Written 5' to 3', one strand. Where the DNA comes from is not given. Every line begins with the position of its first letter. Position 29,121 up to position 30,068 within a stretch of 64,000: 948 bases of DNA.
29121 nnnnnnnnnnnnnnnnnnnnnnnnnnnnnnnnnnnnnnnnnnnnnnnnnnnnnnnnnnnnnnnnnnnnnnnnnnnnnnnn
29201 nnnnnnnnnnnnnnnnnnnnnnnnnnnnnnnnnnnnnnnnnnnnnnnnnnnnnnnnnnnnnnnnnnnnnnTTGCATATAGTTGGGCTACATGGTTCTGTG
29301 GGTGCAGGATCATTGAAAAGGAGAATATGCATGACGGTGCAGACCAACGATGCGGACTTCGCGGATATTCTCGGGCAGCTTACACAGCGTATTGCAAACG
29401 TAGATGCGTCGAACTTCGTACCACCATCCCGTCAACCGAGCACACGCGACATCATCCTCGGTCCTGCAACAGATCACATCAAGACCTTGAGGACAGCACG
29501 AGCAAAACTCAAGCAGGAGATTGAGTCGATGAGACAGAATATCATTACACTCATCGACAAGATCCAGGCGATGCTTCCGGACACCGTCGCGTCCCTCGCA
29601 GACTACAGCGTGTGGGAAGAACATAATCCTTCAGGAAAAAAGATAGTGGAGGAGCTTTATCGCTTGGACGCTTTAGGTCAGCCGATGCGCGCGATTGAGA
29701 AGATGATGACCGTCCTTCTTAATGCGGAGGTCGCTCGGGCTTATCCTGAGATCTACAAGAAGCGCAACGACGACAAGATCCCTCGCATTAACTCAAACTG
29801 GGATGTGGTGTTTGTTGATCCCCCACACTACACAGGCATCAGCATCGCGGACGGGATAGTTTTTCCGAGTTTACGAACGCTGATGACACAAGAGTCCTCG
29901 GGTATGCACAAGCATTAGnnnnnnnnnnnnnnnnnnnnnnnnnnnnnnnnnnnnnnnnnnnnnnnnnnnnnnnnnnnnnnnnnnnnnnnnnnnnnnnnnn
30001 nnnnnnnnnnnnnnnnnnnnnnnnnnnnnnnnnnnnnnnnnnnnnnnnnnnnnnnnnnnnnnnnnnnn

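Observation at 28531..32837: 4.3-kb accessory island inserted inside the spc ribosomal operon between rplE and rpsZ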

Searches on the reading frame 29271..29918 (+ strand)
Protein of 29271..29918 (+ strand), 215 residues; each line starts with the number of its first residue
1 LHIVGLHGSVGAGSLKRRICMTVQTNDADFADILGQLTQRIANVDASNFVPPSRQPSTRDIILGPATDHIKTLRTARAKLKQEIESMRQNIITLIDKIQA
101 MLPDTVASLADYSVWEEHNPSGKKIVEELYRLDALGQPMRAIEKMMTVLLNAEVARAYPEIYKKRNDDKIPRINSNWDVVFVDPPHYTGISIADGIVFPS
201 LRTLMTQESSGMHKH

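Call 3: search_protein_families(library=pfam, proteins=[window:29271-29918:+], max_evalue=0.01)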
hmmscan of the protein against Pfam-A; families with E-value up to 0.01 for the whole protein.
window:29271-29918:+ (215 aa): 0 families

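Call 19: search_protein_families(library=ncbifam, proteins=[window:29271-29918:+], max_evalue=0.01)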
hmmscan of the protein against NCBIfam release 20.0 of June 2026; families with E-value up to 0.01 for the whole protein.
window:29271-29918:+ (215 aa): 0 families

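Call 20: search_protein_families(library=phrogs, proteins=[window:29271-29918:+], max_evalue=0.01)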
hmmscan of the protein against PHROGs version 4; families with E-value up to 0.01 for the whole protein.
window:29271-29918:+ (215 aa): 0 families

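Call 45: find_homologous_proteins(query=window:29331-29915:+)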
Query window:29331-29915:+ (195 aa): 1 proteins with E <= 0.001 among 127 candidates.
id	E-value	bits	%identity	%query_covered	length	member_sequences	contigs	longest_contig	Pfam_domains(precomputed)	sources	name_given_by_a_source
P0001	1.3e-123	428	100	100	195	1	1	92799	-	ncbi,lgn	-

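Call 70: search_protein_representatives(protein=window:29331-29915:+)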
Query: 195 residues. Proteins with E-value up to 0.001 (for the whole library): 12; up to 1e-10: 3; up to 1e-30: 1. The best 12 are listed.
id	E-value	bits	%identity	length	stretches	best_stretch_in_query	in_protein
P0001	4.0e-124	427.6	100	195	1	1-195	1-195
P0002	1.6e-27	112.9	36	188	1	5-170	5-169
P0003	1.7e-17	80.1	32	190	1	9-164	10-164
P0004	1.3e-08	51.2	26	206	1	10-165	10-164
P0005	1.1e-06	45.0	29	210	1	4-161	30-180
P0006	1.7e-06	44.3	26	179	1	11-167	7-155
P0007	6.7e-06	42.4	21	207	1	8-163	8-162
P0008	2.3e-05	40.7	29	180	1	14-164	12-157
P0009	3.9e-05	39.9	25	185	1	5-165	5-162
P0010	4.9e-05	39.6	26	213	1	12-172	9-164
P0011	9.8e-05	38.6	26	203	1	8-165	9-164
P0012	2.8e-04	37.1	25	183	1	7-163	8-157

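Call 71: find_encoding_contigs(protein=P0002, flank=8000, max_places=4)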
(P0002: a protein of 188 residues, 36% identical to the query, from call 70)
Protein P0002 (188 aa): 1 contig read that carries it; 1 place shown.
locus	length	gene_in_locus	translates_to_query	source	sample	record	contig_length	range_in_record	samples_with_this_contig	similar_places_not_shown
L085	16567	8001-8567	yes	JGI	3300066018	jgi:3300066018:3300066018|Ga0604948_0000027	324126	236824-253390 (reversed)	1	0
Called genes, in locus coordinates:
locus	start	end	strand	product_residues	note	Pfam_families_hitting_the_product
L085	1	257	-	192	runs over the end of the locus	-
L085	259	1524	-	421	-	PF02844:GARS_N, PF01071:GARS_A, PF02786:CPSase_L_D2 (weak), PF02222:ATP-grasp (weak), PF13535:ATP-grasp_4 (faint), PF02843:GARS_C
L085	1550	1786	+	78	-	-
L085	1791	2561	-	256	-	PF00557:Peptidase_M24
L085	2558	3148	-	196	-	PF13238:AAA_18 (weak), PF00406:ADK, PF13207:AAA_17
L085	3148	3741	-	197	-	PF00625:Guanylate_kin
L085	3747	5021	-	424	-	PF00344:SecY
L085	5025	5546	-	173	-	PF00828:Ribosomal_L27A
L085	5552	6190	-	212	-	PF00333:Ribosomal_S5, PF03719:Ribosomal_S5_C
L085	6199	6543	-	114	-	PF00861:Ribosomal_L18p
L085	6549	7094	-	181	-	PF00347:Ribosomal_L6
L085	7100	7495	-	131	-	PF00410:Ribosomal_S8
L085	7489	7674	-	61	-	PF00253:Ribosomal_S14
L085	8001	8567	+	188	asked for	-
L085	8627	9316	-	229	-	PF13489:Methyltransf_23, PF08241:Methyltransf_11, PF08242:Methyltransf_12, PF13649:Methyltransf_25, PF13847:Methyltransf_31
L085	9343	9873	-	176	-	PF00281:Ribosomal_L5, PF00673:Ribosomal_L5_C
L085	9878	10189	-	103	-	PF22682:Ribosomal_uL24m-like, PF00467:KOW (weak), PF17136:ribosomal_L24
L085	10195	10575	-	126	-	PF00238:Ribosomal_L14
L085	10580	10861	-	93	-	PF00366:Ribosomal_S17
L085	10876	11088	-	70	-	PF00831:Ribosomal_L29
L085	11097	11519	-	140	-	PF00252:Ribosomal_L16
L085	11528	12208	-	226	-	PF07650:KH_2, PF00189:Ribosomal_S3_C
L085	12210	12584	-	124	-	PF00237:Ribosomal_L22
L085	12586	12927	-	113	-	PF00203:Ribosomal_S19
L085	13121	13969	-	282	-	PF00181:Ribosomal_L2_N, PF03947:Ribosomal_L2_C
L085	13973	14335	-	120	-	PF00276:Ribosomal_L23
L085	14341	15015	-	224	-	PF00573:Ribosomal_L4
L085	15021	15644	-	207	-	PF00297:Ribosomal_L3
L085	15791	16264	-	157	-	-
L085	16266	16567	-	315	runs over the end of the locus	-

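Call 73: find_encoding_contigs(protein=P0003, flank=6000, max_places=3)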
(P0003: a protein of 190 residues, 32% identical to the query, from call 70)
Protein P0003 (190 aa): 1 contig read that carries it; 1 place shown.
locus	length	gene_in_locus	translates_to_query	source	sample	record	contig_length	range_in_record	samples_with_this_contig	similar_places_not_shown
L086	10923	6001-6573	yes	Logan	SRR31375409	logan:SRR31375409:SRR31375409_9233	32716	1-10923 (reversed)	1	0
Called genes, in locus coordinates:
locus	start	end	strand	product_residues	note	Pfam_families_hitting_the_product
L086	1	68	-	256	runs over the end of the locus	PF00557:Peptidase_M24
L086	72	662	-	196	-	PF13671:AAA_33 (weak), PF00406:ADK, PF13207:AAA_17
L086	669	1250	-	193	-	PF00625:Guanylate_kin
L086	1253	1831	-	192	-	PF00625:Guanylate_kin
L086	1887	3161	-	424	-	PF00344:SecY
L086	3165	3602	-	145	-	-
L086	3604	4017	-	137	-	PF00333:Ribosomal_S5, PF03719:Ribosomal_S5_C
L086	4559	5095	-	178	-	PF00347:Ribosomal_L6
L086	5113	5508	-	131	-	PF00410:Ribosomal_S8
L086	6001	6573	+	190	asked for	-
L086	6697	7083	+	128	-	-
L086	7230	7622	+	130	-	-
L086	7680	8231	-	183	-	PF00583:Acetyltransf_1, PF13508:Acetyltransf_7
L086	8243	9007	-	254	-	PF13489:Methyltransf_23, PF13847:Methyltransf_31, PF08241:Methyltransf_11, PF08242:Methyltransf_12, PF13649:Methyltransf_25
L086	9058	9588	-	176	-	PF00281:Ribosomal_L5, PF00673:Ribosomal_L5_C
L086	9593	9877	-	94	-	PF17136:ribosomal_L24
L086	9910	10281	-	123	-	PF00238:Ribosomal_L14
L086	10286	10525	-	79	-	PF00366:Ribosomal_S17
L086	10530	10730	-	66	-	PF00831:Ribosomal_L29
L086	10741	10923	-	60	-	?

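Call 74: find_encoding_contigs(protein=P0007, flank=6000, max_places=3)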
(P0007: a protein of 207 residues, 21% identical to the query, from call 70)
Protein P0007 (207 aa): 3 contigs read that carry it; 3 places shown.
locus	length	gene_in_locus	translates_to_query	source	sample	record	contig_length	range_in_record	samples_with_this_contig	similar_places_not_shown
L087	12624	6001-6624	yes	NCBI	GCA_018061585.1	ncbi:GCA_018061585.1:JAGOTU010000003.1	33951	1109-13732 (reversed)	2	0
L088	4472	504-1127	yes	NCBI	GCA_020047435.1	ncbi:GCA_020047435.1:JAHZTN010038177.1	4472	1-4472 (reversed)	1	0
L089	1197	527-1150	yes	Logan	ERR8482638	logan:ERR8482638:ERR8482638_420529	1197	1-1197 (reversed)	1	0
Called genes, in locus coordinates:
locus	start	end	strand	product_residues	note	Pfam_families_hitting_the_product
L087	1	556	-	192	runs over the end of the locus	PF00625:Guanylate_kin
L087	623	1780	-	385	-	-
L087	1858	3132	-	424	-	PF00344:SecY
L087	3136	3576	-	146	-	PF00828:Ribosomal_L27A (weak)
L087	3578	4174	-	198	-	PF00333:Ribosomal_S5, PF03719:Ribosomal_S5_C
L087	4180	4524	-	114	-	PF00861:Ribosomal_L18p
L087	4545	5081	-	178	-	PF00347:Ribosomal_L6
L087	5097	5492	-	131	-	PF00410:Ribosomal_S8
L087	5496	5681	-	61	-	PF00253:Ribosomal_S14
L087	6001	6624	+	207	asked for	-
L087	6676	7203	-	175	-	PF13302:Acetyltransf_3, PF00583:Acetyltransf_1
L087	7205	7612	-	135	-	PF01451:LMWPc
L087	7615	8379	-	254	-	PF13489:Methyltransf_23, PF13847:Methyltransf_31, PF08241:Methyltransf_11, PF08242:Methyltransf_12, PF13649:Methyltransf_25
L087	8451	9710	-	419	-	-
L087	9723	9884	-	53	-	-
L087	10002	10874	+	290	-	-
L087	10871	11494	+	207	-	PF14360:PAP2_C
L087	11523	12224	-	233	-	PF04116:FA_hydroxylase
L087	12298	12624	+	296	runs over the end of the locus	PF01040:UbiA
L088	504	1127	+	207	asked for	-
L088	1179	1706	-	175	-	PF13302:Acetyltransf_3, PF00583:Acetyltransf_1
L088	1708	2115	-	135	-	PF01451:LMWPc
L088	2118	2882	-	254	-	PF13489:Methyltransf_23, PF13847:Methyltransf_31, PF08241:Methyltransf_11, PF08242:Methyltransf_12, PF13649:Methyltransf_25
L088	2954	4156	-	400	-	-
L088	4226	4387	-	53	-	-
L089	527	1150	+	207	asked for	-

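Call 86: predict_structure(alignment_id=A5)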
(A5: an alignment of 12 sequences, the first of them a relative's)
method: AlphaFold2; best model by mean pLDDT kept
length: 195 residues; sequences in the alignment: 12
mean_pLDDT: 82.9   pTM: 0.72
mean pLDDT of the five models: 82.9, 82.7, 81.6, 80.9, 80.0
residues with pLDDT >= 90: 135; 70-90: 16; 50-70: 6; < 50: 38
segments of 3 or more residues with pLDDT < 50: 1-9, 167-195
pLDDT, mean of each block of 10 residues (from residue 1): 43 88 96 94 96 98 96 96 93 95 96 94 95 93 75 96 64 44 45 38
secondary structure, 60 per line:
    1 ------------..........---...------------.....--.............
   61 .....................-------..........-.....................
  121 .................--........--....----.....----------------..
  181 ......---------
elements in order: H13-22 E41-45 H48-81 H89-98 H100-137 H140-147 E150-153 E158-162 H179-186

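Call 88: fold_search(model_id=the predicted structure, library=pdb)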
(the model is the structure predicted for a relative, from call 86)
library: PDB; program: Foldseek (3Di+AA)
matches with E <= 10: 323; with E <= 0.001: 0
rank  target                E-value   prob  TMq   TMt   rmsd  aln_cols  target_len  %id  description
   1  5xg3_B                7.4e-01  0.28  0.33  0.19  13.3       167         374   10  Crystal structure of the ATPgS-engaged Smc head domain with an extended coiled coil bound to the C-terminal domain of  (released 2017-06-07)
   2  8srr_A                1.0e+00  0.63  0.34  0.10   6.6       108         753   10  Cryo-EM structure of the CBC-ALYREF complex (released 2024-09-25)
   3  4zwt_A                1.2e+00  0.20  0.27  0.37   8.9       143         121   10  Crystal Structure of the Bacteriophage T4 recombination mediator protein UvsY, Lattice Type IV (released 2016-03-02)
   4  1tjl_A                1.2e+00  0.07  0.18  0.23  14.7       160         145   14  Crystal structure of transcription factor DksA from E. coli (released 2004-09-07)
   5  3qf7_A                1.2e+00  0.25  0.27  0.16   8.8       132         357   14  The Mre11:Rad50 complex forms an ATP dependent molecular clamp in DNA double-strand break repair (released 2011-04-20)
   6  4zws_B                1.3e+00  0.16  0.24  0.35   9.0       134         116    7  Crystal Structure of the Bacteriophage T4 recombination mediator protein UvsY, Lattice Type III (released 2016-03-02)
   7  4zwt_J                1.4e+00  0.54  0.39  0.53   7.9       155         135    8  Crystal Structure of the Bacteriophage T4 recombination mediator protein UvsY, Lattice Type IV (released 2016-03-02)
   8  4ilo_A                1.5e+00  0.16  0.22  0.19  10.8       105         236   12  2.12A resolution structure of CT398 from Chlamydia trachomatis (released 2014-01-01)
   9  6gy6_A                1.6e+00  0.08  0.18  0.11  13.7       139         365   10  XaxAB pore complex from Xenorhabdus nematophila (released 2018-07-25)
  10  4zwr_G                1.7e+00  0.57  0.36  0.61   6.6       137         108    8  Crystal Structure of the Bacteriophage T4 recombination mediator protein UvsY, Lattice Type II (released 2016-03-02)
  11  4zwq_G                1.7e+00  0.51  0.39  0.55   7.8       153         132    7  Crystal Structure of the Bacteriophage T4 recombination mediator protein UvsY, Lattice Type I (released 2016-03-02)
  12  9a2v_MODEL_1_A        1.7e+00  0.33  0.29  0.15   9.5       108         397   13  Model of E. coli AcrA by in-cell photo-crosslinking MS and deep learning (released 2023-02-24)
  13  9fqr_DQ               1.7e+00  0.16  0.18  0.24  11.6        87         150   23  96-nm repeat of axonemal doublet microtubules from bovine sperm (released 2025-03-26)
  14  8ywg                  1.8e+00  0.18  0.28  0.07  13.9       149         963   11  The structure of ASFV DNA polymerase in apo state (released 2025-02-05)
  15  4zwt_B                1.9e+00  0.51  0.39  0.57   7.6       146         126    8  Crystal Structure of the Bacteriophage T4 recombination mediator protein UvsY, Lattice Type IV (released 2016-03-02)
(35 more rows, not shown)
